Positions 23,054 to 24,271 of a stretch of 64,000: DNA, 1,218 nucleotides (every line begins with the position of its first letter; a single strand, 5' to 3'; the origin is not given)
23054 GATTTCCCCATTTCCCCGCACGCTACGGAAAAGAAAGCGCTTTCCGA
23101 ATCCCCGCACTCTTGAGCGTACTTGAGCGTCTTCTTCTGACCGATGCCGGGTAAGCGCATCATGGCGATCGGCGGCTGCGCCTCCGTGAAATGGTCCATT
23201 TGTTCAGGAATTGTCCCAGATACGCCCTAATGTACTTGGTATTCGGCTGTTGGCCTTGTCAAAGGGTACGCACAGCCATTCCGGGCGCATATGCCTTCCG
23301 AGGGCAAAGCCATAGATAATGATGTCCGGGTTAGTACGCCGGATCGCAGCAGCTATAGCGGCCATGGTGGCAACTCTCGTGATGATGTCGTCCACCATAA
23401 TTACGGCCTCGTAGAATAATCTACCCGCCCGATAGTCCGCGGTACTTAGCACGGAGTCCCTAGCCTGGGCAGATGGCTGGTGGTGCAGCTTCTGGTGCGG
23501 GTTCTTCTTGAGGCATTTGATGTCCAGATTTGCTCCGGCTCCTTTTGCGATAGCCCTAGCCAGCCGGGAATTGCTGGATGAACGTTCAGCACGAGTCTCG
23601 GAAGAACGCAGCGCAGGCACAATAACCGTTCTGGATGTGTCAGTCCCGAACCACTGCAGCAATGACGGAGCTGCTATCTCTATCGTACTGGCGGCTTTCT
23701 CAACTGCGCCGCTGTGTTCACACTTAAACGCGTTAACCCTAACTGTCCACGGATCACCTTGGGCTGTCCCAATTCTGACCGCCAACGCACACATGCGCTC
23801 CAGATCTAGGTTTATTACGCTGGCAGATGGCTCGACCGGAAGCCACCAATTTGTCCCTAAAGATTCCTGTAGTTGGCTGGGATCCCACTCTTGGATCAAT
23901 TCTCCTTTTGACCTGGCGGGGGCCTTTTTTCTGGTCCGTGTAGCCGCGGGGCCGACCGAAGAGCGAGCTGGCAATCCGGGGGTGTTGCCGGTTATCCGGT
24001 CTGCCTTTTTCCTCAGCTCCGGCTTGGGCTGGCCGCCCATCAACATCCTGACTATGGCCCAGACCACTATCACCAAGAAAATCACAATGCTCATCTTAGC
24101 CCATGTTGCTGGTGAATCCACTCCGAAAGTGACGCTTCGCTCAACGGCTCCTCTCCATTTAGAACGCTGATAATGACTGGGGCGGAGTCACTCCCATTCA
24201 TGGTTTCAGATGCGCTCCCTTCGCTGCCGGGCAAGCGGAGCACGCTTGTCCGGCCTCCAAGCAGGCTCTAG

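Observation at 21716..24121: Translationally coupled operon of a membrane-anchored ComF-like PRTase, a divergent DprA/Smf and a HAD phosphatase: candidate nucleotide-centred defence or conflict module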

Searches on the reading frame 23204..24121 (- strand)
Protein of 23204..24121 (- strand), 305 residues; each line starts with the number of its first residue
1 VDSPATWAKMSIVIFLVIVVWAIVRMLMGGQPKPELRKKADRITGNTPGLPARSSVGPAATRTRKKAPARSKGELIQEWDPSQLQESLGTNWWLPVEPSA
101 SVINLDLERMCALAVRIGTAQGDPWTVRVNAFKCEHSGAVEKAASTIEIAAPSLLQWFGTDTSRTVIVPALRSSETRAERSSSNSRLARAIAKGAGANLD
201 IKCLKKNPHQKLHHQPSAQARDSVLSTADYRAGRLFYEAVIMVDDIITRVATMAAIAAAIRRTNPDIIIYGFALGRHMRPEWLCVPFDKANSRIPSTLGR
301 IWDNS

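Call 3: search_protein_families(library=pfam, proteins=[window:23204-24121:-], max_evalue=1)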
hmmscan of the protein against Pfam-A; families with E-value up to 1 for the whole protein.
window:23204-24121:- (305 aa): 0 families

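Call 4: search_protein_families(library=padloc, proteins=[window:23204-24121:-], max_evalue=1)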
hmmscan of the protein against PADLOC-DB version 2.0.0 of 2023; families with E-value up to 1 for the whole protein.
window:23204-24121:- (305 aa): 2 families
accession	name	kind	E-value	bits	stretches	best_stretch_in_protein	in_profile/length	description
PDLC03962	ShosT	-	3.1e-08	31.8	1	152-284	84-215/237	-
PDLC03928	PsyrT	-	0.00089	15.6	1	186-274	597-681/689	-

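Call 5: search_protein_families(library=ncbifam, proteins=[window:23204-24121:-], max_evalue=1)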
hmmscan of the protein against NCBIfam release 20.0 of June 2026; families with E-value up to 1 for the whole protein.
window:23204-24121:- (305 aa): 4 families
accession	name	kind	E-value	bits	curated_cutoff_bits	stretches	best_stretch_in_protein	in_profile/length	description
TIGR00201.1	comF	subfamily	0.0038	17.2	233.55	1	201-264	116-179/190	ComF family protein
NF008616.0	PRK11595.1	equivalog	0.011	15.2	304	1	184-261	134-211/227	DNA utilization protein GntX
NF006605.0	PRK09162.1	equivalog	0.18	11.1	181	1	237-265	98-126/183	hypoxanthine-guanine phosphoribosyltransferase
NF011045.0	PRK14475.1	equivalog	0.22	11.7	211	0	4-28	12-38/169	F0F1 ATP synthase subunit B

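Call 13: search_solved_structures(query=window:23204-24121:-, max_evalue=10, show_alignments=3)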
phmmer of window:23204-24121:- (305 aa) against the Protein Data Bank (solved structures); distinct sequences matched with E-value up to 10: 0.

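Call 19: find_homologous_proteins(query=window:23204-24121:-, max_evalue=0.001)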
Query window:23204-24121:- (305 aa): 2 proteins with E <= 0.001 among 4413 candidates.
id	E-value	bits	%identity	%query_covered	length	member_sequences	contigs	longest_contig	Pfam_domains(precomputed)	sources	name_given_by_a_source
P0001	4.8e-93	330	92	54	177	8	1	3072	-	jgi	-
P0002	4.4e-57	212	58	59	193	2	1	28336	PF00156.34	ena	-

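Call 21: find_encoding_contigs(protein=P0002, flank=10000, max_places=6)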
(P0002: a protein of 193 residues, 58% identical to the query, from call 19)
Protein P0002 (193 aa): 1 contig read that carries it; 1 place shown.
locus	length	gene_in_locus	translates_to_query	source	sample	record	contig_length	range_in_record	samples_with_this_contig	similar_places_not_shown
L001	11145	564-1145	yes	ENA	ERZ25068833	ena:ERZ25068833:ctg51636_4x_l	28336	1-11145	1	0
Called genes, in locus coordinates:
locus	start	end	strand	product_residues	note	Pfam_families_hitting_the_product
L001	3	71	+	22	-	?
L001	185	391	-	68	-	-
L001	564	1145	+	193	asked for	PF00156:Pribosyltran (faint)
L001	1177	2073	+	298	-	PF02481:DNA_processg_A, PF18306:LDcluster4 (faint)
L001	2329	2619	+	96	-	PF00702:Hydrolase (weak), PF13419:HAD_2, PF13242:Hydrolase_like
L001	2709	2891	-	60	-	-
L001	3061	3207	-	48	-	-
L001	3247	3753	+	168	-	-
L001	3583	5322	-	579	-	PF02463:SMC_N (faint), PF13175:AAA_15, PF13476:AAA_23, PF13304:AAA_21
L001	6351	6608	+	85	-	-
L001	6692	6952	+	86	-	-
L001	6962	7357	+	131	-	-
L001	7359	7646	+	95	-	-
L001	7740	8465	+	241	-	PF06439:3keto-disac_hyd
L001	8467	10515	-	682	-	PF01011:PQQ, PF13570:Beta-prop_ACSF4 (faint), PF07774:EMC1_C (faint), PF00034:Cytochrom_C (faint), PF13442:Cytochrome_CBB3, PF01011:PQQ, PF13360:PQQ_2 (weak)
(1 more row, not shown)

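Call 22: find_encoding_contigs(protein=P0001, flank=10000, max_places=6)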
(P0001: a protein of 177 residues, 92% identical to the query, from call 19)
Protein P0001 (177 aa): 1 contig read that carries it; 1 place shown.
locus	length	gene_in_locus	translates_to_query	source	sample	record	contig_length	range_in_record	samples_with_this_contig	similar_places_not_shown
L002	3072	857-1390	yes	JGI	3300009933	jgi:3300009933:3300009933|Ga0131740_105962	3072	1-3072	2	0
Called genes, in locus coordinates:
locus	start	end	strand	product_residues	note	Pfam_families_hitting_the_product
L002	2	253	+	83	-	?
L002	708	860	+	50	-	-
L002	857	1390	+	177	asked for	-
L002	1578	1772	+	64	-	-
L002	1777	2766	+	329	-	PF02481:DNA_processg_A, PF18306:LDcluster4 (faint)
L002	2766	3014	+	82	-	-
